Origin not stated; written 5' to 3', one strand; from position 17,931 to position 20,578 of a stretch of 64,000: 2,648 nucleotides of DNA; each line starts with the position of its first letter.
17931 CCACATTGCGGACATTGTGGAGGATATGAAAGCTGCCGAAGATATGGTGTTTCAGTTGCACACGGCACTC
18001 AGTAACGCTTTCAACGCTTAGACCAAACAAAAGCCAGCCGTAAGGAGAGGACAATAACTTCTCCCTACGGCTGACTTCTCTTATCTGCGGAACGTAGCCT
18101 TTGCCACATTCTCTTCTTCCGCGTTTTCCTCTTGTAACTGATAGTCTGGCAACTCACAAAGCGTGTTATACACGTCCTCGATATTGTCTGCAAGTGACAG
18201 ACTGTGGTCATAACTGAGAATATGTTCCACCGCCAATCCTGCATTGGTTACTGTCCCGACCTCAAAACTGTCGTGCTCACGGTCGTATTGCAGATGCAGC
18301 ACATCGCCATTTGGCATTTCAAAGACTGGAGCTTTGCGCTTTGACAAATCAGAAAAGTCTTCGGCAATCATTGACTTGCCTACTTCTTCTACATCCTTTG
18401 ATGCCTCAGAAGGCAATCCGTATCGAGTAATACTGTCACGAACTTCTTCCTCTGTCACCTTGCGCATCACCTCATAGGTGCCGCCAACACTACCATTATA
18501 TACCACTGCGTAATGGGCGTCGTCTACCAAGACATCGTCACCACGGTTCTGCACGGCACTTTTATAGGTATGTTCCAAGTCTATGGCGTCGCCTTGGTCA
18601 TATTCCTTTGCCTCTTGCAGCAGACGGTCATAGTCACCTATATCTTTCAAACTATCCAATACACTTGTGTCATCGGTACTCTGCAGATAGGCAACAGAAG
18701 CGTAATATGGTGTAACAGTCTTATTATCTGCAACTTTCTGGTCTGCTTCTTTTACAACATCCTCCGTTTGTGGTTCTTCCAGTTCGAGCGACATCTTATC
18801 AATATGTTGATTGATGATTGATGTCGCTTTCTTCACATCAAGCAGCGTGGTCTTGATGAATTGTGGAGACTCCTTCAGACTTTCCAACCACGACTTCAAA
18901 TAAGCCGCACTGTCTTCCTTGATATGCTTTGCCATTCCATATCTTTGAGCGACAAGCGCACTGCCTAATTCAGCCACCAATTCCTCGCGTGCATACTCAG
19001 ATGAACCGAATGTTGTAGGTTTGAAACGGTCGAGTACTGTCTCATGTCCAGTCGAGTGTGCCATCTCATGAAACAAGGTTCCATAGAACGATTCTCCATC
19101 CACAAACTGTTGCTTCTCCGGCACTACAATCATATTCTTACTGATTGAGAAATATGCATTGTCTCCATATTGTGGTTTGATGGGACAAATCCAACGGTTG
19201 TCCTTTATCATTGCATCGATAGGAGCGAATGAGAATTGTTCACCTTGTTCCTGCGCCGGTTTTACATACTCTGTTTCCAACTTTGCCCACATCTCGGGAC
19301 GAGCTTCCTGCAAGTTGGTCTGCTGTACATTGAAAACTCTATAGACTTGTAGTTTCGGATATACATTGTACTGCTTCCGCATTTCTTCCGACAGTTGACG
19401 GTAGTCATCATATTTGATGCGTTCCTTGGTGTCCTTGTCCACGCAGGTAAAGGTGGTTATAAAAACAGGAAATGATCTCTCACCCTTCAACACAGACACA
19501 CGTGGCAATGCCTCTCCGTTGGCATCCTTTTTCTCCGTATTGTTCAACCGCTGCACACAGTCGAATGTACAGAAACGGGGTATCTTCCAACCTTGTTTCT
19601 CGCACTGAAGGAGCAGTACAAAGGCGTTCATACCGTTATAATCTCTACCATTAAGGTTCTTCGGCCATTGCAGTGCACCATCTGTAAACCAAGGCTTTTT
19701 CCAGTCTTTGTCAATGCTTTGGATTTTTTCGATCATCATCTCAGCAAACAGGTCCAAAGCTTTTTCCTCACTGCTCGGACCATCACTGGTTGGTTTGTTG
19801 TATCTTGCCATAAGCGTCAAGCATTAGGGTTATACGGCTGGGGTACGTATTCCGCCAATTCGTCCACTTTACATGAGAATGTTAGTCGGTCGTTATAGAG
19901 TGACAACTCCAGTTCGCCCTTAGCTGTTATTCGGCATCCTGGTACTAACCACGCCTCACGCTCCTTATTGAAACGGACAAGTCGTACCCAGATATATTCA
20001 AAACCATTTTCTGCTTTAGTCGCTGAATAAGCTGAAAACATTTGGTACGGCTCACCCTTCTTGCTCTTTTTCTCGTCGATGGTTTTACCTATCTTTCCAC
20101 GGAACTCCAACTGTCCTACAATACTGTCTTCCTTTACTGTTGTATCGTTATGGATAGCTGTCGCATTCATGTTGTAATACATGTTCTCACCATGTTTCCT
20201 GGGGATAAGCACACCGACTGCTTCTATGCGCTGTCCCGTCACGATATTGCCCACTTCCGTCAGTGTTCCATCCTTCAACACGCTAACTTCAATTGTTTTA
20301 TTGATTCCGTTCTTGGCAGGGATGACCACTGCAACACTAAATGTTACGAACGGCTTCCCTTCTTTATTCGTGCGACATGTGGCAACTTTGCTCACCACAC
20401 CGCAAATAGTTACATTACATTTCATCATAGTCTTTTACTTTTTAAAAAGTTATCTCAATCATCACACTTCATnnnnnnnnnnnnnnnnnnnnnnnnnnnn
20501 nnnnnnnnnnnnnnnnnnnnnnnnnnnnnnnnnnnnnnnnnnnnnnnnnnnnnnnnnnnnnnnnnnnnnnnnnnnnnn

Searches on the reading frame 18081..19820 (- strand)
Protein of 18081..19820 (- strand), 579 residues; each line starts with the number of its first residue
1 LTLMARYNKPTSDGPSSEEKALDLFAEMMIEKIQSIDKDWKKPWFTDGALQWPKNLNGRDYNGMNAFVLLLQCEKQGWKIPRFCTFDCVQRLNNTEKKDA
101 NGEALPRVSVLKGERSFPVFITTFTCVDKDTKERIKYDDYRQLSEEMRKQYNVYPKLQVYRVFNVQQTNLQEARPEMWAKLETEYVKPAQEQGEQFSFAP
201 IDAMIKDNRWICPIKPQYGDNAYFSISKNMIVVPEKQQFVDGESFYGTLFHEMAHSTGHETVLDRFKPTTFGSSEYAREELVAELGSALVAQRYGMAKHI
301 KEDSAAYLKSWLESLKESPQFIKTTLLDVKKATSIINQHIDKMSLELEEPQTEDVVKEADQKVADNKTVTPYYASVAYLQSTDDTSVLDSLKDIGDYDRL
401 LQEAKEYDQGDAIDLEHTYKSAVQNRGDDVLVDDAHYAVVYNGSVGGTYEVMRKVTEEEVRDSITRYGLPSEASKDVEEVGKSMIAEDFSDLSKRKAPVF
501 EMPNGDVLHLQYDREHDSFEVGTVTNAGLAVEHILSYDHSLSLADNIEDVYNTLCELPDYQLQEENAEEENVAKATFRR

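Call 10: search_protein_families(library=pfam, proteins=[window:18081-19820:-], max_evalue=0.001)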
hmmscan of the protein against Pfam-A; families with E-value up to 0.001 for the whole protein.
window:18081-19820:- (579 aa): 2 families
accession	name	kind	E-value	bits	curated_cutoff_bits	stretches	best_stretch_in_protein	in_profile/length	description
PF18818.7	MPTase-PolyVal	-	6.3e-31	107.5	27.5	1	217-322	17-120/126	Zincin-like metallopeptidase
PF08401.16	ArdcN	-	6.8e-20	71.9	22.6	1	22-163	4-123/123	N-terminal domain of anti-restriction factor ArdC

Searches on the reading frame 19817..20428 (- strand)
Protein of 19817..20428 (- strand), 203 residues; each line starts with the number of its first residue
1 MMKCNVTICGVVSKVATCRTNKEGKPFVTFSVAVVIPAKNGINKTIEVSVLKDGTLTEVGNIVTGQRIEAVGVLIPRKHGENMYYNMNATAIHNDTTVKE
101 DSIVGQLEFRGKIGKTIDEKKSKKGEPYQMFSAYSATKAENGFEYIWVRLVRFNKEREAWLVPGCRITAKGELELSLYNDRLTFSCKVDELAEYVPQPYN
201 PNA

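Call 10: search_protein_families(library=pfam, proteins=[window:19817-20428:-], max_evalue=0.001)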
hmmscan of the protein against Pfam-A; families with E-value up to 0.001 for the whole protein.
window:19817-20428:- (203 aa): 1 family
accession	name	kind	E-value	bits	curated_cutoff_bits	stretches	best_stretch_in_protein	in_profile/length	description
PF00436.31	SSB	-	0.00064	20.2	26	0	5-36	3-34/104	Single-strand binding protein family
